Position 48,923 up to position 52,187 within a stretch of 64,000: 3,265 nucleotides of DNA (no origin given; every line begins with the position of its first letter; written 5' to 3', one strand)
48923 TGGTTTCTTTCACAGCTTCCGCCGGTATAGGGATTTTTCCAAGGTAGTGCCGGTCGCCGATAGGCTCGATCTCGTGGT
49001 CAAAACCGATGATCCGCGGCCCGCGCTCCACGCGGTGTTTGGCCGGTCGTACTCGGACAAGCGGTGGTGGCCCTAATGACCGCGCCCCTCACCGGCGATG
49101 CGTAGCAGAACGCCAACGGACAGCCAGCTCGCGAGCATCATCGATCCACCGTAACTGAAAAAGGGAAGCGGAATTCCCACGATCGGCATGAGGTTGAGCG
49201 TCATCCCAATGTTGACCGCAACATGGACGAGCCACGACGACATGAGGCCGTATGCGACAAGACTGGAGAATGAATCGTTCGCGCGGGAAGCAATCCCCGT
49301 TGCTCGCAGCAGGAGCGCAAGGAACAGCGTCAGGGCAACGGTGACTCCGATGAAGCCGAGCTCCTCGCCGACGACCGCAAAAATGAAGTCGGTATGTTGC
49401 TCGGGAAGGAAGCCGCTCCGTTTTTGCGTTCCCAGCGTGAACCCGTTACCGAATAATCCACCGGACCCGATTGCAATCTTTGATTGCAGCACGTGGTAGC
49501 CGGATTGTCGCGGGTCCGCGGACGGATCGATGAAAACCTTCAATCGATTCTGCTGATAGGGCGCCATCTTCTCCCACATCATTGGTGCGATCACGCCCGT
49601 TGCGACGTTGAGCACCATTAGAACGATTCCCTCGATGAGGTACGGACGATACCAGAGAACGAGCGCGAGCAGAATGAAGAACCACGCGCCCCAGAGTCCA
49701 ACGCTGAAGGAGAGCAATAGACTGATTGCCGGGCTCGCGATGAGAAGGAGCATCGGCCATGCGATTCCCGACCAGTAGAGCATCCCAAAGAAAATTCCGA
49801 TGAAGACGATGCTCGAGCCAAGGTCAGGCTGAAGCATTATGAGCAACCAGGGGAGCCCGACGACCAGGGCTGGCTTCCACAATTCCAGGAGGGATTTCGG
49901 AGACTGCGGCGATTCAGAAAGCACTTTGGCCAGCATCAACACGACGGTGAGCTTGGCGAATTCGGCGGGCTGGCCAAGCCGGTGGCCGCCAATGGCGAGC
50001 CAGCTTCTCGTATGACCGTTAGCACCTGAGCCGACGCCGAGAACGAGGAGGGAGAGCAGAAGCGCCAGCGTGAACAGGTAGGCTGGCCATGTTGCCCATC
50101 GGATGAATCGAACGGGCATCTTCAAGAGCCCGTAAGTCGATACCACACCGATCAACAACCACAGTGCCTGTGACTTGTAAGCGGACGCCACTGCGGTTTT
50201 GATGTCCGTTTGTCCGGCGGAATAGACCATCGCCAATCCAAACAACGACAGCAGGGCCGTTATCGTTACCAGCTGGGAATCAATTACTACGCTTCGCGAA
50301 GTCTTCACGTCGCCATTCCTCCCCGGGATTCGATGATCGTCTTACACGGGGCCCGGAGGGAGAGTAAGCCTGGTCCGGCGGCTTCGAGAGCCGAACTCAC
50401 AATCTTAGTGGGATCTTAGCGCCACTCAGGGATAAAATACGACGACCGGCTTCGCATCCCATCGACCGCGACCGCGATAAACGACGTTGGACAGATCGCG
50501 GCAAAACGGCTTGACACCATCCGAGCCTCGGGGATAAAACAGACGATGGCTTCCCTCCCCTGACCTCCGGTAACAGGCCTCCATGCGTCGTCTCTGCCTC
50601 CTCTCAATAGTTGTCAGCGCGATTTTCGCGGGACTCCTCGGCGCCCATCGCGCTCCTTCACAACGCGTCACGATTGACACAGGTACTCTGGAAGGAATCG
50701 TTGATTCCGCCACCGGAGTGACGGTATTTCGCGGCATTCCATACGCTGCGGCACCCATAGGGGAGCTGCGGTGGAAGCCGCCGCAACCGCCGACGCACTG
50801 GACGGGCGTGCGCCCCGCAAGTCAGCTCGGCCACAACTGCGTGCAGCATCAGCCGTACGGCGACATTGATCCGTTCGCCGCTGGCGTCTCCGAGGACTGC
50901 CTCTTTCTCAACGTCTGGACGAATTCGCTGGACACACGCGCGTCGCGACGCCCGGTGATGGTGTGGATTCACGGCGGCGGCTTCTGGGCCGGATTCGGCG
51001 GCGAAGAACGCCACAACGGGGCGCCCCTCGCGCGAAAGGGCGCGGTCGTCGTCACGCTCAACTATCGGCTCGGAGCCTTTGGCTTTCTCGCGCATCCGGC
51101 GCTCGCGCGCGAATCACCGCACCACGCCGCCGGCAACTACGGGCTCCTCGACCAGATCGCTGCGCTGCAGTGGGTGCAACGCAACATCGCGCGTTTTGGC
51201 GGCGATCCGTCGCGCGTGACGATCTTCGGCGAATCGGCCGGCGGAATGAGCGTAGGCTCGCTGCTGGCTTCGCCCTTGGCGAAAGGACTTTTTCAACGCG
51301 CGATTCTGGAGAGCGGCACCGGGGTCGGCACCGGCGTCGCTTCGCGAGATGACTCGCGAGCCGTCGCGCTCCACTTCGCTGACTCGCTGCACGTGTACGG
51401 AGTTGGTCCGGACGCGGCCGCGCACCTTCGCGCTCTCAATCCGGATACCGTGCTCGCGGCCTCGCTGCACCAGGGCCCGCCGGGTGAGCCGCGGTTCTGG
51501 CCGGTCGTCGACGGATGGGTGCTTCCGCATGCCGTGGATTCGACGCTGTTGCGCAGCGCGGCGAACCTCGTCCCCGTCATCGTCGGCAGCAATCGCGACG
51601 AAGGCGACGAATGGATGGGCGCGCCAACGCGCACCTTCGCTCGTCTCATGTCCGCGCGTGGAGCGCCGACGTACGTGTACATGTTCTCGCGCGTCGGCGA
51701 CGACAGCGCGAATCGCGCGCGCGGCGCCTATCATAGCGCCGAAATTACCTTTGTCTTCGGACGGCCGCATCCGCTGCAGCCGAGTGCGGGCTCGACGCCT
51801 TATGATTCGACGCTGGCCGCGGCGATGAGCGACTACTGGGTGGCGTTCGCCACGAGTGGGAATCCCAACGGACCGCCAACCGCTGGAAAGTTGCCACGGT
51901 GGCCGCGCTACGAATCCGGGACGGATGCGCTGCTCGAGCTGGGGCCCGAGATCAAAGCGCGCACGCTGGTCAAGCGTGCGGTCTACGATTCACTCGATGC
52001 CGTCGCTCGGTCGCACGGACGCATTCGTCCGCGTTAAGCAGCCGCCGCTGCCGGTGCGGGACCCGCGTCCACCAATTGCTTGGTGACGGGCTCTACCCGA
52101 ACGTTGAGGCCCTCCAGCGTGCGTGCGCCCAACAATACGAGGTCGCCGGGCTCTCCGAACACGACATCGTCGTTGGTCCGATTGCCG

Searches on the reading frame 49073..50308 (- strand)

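Call 66: search_protein_families(library=pfam, proteins=[window:49073-50308:-], max_evalue=0.00001)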
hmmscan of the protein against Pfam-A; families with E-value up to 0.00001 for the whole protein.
window:49073-50308:- (411 aa): 1 family
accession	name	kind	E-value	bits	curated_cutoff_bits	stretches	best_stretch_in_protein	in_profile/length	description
PF01098.24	FTSW_RODA_SPOVE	-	3.1e-90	303.2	26.4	2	210-407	160-353/356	Cell cycle protein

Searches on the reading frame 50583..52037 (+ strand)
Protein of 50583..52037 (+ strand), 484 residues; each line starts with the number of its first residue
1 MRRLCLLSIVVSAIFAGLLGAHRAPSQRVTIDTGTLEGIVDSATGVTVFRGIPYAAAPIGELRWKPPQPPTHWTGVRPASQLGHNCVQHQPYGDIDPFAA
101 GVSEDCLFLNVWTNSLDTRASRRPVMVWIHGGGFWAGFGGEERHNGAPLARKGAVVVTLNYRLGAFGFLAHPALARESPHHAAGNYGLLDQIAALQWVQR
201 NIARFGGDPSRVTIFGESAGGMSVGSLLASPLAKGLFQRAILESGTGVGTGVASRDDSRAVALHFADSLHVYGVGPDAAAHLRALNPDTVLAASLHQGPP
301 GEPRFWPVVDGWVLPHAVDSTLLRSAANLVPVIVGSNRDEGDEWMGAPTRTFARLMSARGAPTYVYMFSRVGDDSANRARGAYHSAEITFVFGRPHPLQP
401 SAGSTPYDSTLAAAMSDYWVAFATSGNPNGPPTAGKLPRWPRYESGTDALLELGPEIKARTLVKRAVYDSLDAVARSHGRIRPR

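Call 66: search_protein_families(library=pfam, proteins=[window:50583-52037:+], max_evalue=0.00001)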
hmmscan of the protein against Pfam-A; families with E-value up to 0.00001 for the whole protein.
window:50583-52037:+ (484 aa): 3 families
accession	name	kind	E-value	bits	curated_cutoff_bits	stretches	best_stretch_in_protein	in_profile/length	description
PF00135.34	COesterase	-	2.5e-115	386.8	27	2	26-343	2-319/515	Carboxylesterase family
PF07859.19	Abhydrolase_3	-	6.2e-09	36.4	25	1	126-222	1-83/210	alpha/beta hydrolase fold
PF20434.5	BD-FAE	-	8.1e-09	35.7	26.8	1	120-221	10-100/215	BD-FAE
